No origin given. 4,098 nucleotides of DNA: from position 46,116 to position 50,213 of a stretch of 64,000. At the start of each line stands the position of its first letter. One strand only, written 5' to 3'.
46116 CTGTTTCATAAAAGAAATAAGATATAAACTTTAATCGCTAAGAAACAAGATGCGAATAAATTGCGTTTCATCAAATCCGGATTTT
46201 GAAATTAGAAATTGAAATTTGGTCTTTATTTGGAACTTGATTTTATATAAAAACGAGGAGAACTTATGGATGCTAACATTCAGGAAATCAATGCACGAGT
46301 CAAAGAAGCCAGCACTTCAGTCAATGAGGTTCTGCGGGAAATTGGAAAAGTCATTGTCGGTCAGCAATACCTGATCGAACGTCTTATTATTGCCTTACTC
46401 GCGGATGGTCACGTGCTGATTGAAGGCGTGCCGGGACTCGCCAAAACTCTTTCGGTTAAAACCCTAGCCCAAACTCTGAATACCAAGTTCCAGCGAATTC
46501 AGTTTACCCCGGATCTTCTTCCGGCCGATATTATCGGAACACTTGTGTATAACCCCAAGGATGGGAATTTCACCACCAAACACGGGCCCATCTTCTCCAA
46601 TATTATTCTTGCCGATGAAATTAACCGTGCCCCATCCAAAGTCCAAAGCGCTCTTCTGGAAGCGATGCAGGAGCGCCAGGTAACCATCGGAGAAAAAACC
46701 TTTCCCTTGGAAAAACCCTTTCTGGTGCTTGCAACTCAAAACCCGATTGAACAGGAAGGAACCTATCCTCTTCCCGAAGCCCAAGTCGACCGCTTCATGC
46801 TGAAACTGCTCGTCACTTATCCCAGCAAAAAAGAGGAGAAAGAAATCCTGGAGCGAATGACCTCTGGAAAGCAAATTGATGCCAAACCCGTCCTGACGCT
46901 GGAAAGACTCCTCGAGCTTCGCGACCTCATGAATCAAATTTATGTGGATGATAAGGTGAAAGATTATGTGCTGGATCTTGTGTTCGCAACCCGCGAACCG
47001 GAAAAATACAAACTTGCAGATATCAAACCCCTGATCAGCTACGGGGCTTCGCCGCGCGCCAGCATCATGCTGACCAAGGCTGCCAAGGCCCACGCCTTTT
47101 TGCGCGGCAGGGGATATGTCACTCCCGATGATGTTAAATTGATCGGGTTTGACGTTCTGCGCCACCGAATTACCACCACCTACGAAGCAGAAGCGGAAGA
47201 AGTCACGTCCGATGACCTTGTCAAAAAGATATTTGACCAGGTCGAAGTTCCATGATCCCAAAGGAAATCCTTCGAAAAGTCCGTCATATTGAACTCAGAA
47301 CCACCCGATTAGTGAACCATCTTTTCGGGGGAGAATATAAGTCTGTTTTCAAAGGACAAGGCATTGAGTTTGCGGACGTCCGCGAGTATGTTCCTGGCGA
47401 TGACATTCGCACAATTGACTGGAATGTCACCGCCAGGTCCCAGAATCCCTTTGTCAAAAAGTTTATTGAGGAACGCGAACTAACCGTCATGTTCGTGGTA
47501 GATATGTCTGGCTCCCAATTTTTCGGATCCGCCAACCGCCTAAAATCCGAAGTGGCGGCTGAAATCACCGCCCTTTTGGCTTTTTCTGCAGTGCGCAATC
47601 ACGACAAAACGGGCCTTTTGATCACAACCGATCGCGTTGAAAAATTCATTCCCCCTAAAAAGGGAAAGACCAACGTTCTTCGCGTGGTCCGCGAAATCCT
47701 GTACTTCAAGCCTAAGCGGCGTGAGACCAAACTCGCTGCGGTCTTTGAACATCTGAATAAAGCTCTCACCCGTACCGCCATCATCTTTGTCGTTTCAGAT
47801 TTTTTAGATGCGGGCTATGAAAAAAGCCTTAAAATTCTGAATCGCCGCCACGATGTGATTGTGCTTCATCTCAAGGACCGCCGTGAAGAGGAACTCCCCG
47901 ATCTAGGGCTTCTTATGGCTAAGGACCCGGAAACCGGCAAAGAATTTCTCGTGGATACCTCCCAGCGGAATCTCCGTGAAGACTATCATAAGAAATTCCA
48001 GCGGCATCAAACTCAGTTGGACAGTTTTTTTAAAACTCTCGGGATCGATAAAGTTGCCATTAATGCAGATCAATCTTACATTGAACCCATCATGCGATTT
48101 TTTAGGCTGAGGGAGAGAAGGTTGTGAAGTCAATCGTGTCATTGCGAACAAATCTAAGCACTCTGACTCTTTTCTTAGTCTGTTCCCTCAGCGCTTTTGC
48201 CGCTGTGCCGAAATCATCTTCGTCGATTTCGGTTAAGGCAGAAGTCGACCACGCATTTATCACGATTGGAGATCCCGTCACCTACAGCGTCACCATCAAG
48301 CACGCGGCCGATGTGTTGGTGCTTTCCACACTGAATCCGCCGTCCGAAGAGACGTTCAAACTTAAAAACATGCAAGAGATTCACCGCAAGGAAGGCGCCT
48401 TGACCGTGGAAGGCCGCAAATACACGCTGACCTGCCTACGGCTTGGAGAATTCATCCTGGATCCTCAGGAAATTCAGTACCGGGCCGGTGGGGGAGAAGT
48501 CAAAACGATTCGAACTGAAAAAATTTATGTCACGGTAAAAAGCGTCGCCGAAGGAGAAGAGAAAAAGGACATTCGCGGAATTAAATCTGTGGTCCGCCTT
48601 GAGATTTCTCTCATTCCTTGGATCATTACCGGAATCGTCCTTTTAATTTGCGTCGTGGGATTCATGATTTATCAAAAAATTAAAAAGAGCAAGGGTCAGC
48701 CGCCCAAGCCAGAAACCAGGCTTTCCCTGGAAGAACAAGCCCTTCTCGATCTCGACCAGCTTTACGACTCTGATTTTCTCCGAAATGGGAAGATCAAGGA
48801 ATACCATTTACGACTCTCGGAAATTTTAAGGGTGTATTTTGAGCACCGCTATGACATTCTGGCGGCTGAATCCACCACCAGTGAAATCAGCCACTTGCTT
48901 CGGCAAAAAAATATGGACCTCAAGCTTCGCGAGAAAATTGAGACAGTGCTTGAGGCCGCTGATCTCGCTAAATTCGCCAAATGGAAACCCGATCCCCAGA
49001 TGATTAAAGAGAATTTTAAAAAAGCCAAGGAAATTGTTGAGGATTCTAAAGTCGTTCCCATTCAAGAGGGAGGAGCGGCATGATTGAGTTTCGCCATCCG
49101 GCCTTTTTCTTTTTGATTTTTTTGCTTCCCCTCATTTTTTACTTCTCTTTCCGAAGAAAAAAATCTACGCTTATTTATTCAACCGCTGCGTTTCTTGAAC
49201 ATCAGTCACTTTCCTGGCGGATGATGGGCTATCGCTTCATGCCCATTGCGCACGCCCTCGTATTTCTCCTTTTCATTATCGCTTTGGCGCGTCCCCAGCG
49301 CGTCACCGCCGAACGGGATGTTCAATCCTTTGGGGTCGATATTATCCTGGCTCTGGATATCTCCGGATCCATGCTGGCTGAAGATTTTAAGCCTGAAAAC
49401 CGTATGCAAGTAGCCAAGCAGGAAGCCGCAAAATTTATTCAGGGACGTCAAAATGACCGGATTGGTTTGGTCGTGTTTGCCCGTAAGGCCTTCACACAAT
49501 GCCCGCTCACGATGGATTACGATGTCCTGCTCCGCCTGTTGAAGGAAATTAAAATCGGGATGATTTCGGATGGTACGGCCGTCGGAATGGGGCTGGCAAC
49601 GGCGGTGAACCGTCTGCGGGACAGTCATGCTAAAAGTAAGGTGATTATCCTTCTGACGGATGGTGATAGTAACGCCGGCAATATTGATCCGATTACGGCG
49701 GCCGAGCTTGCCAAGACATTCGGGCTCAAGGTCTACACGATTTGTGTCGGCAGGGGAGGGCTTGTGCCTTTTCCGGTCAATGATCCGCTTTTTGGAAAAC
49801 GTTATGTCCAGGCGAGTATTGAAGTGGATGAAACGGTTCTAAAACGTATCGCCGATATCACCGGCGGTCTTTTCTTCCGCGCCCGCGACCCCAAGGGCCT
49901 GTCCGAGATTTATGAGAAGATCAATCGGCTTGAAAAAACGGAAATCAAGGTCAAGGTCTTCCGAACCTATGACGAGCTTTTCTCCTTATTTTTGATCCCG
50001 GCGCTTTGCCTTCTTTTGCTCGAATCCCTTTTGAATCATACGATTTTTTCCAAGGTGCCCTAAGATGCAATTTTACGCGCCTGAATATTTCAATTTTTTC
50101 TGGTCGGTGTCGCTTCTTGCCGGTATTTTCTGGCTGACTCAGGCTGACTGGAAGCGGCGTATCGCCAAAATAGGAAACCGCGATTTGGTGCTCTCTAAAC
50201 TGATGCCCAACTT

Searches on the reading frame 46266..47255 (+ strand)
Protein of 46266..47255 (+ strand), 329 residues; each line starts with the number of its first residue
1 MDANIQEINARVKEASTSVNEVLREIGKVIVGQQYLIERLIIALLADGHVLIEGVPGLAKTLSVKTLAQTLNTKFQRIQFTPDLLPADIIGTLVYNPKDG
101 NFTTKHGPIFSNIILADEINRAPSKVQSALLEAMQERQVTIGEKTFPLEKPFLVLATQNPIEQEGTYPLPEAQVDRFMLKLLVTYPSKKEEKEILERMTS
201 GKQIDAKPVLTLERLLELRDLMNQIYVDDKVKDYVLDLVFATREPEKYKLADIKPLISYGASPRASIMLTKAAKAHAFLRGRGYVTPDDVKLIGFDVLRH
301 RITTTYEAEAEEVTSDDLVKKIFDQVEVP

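Call 58: search_protein_families(library=pfam, proteins=[window:46266-47255:+], max_evalue=0.0001)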
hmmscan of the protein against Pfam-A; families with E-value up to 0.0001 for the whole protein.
window:46266-47255:+ (329 aa): 7 families
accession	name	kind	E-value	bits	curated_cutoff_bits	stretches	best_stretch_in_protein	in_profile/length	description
PF07726.17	AAA_3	-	1.9e-66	222.3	27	1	49-179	1-131/131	ATPase family associated with various cellular activities (AAA)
PF17863.7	AAA_lid_2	-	2e-23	82.3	22.7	1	254-322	6-74/74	AAA lid domain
PF20030.5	bpMoxR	-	8.7e-18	64.6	27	1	18-212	2-192/205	MoxR domain in the MoxR-vWA-beta-propeller ternary systems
PF07728.20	AAA_5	-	7.8e-16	58.8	22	1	49-177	1-139/139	AAA domain (dynein-related subfamily)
PF00004.35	AAA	-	6.4e-05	23.9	21.2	0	50-160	1-110/131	ATPase family associated with various cellular activities (AAA)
PF05496.18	RuvB_N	-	6.6e-05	23.2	27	0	48-141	34-115/159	Holliday junction DNA helicase RuvB P-loop domain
PF00158.32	Sigma54_activat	-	8.8e-05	22.7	20.2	0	43-163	18-147/168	Sigma-54 interaction domain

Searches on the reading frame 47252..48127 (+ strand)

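Call 58: search_protein_families(library=pfam, proteins=[window:47252-48127:+], max_evalue=0.0001)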
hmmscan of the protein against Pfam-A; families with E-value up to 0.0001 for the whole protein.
window:47252-48127:+ (291 aa): 2 families
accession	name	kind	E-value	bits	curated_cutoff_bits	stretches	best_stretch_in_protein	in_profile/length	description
PF01882.25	DUF58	-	6.7e-80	267.8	23.4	1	42-254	1-215/216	Protein of unknown function DUF58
PF13519.12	VWA_2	-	5.9e-15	56.3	27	1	79-184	1-106/107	von Willebrand factor type A domain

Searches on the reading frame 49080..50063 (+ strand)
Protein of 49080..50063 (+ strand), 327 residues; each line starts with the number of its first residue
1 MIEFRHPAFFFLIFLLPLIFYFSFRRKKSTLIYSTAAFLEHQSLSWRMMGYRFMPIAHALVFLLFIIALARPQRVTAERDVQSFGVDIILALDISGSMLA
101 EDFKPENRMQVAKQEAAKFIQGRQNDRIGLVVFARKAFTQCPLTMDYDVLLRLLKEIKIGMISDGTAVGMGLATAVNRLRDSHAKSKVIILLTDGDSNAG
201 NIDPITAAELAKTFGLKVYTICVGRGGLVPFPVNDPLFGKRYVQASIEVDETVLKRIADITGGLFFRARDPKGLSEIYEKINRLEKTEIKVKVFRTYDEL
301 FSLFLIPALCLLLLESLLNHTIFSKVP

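Call 58: search_protein_families(library=pfam, proteins=[window:49080-50063:+], max_evalue=0.0001)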
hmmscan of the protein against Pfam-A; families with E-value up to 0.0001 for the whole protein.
window:49080-50063:+ (327 aa): 4 families
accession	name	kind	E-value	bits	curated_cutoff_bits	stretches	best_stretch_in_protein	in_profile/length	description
PF00092.34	VWA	-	3.5e-21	76.6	23.8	1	87-279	1-173/174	von Willebrand factor type A domain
PF13519.12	VWA_2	-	1.7e-18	67.6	27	1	88-195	1-106/107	von Willebrand factor type A domain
PF01882.25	DUF58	-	1.8e-06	27.8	23.4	1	70-194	20-142/216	Protein of unknown function DUF58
PF07584.16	BatA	-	4e-05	24.4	25.9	1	1-72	1-77/77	Aerotolerance regulator N-terminal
